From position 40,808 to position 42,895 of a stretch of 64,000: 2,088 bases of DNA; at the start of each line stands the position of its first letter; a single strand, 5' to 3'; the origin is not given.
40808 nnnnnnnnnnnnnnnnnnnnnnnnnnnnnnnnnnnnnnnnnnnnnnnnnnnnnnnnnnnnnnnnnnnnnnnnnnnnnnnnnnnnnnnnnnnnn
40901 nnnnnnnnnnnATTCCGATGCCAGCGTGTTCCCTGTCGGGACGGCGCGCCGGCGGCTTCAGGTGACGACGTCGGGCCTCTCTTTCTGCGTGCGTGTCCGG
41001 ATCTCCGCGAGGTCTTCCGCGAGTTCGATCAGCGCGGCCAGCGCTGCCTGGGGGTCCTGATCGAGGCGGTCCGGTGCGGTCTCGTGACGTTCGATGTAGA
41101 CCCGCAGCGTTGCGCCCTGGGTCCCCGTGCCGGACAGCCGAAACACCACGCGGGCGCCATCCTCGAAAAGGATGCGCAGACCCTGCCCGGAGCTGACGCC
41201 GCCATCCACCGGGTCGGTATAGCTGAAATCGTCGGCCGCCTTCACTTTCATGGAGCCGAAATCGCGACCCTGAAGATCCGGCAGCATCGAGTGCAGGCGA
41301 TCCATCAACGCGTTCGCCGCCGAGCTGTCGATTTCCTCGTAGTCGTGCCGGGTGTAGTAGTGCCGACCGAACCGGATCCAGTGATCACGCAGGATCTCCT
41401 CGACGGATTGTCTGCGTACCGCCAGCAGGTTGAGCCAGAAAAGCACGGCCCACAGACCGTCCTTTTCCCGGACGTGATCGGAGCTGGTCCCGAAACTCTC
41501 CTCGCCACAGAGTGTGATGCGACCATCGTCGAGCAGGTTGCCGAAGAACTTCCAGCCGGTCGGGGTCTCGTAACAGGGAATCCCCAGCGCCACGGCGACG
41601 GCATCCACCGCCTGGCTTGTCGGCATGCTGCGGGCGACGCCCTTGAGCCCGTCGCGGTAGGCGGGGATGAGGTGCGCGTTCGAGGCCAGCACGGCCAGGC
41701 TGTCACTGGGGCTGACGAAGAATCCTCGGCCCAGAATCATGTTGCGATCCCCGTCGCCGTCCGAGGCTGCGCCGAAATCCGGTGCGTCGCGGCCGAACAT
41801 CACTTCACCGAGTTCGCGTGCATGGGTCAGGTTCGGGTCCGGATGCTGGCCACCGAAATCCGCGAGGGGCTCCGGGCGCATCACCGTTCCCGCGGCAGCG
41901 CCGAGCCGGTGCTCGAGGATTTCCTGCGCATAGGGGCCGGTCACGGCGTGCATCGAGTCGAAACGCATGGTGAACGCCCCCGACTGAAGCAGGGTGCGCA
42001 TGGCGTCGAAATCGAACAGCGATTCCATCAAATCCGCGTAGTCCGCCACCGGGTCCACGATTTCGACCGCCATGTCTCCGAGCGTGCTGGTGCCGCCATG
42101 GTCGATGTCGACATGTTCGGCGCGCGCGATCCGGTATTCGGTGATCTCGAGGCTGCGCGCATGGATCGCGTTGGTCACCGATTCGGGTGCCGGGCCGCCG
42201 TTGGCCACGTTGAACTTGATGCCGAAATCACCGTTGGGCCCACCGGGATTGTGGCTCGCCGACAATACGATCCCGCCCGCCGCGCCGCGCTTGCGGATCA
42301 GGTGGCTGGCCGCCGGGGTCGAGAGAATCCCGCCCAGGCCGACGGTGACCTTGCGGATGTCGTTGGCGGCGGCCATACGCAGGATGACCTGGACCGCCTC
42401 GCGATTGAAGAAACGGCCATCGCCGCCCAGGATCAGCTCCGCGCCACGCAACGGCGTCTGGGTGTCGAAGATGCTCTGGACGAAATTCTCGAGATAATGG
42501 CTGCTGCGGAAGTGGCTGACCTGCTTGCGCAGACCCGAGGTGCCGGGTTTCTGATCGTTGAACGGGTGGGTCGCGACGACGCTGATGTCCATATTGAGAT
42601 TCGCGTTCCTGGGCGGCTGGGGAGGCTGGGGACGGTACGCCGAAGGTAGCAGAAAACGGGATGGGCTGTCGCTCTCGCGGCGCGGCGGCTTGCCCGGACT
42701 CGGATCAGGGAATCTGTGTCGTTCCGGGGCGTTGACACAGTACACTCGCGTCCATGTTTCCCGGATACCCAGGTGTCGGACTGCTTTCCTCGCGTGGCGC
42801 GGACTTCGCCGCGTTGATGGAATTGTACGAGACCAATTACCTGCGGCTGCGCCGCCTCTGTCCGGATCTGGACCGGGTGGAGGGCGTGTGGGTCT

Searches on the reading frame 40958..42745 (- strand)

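Call 71: search_protein_families(library=pfam, proteins=[window:40958-42745:-], max_evalue=0.00001)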
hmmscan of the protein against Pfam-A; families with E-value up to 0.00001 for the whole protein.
window:40958-42745:- (595 aa): 4 families
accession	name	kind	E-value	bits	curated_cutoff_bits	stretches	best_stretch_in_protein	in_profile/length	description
PF24947.1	PGM1_C_vert_fung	-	6e-46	156.6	27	1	461-592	1-138/138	Phosphoglucomutase-1, C-terminal domain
PF02878.22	PGM_PMM_I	-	1.9e-31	109.1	22.5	1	65-204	2-137/138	Phosphoglucomutase/phosphomannomutase, alpha/beta/alpha domain I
PF02880.22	PGM_PMM_III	-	1.8e-23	83.3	20.7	1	348-458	3-114/115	Phosphoglucomutase/phosphomannomutase, alpha/beta/alpha domain III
PF02879.22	PGM_PMM_II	-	1.7e-12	48.2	29.3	1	235-338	2-99/103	Phosphoglucomutase/phosphomannomutase, alpha/beta/alpha domain II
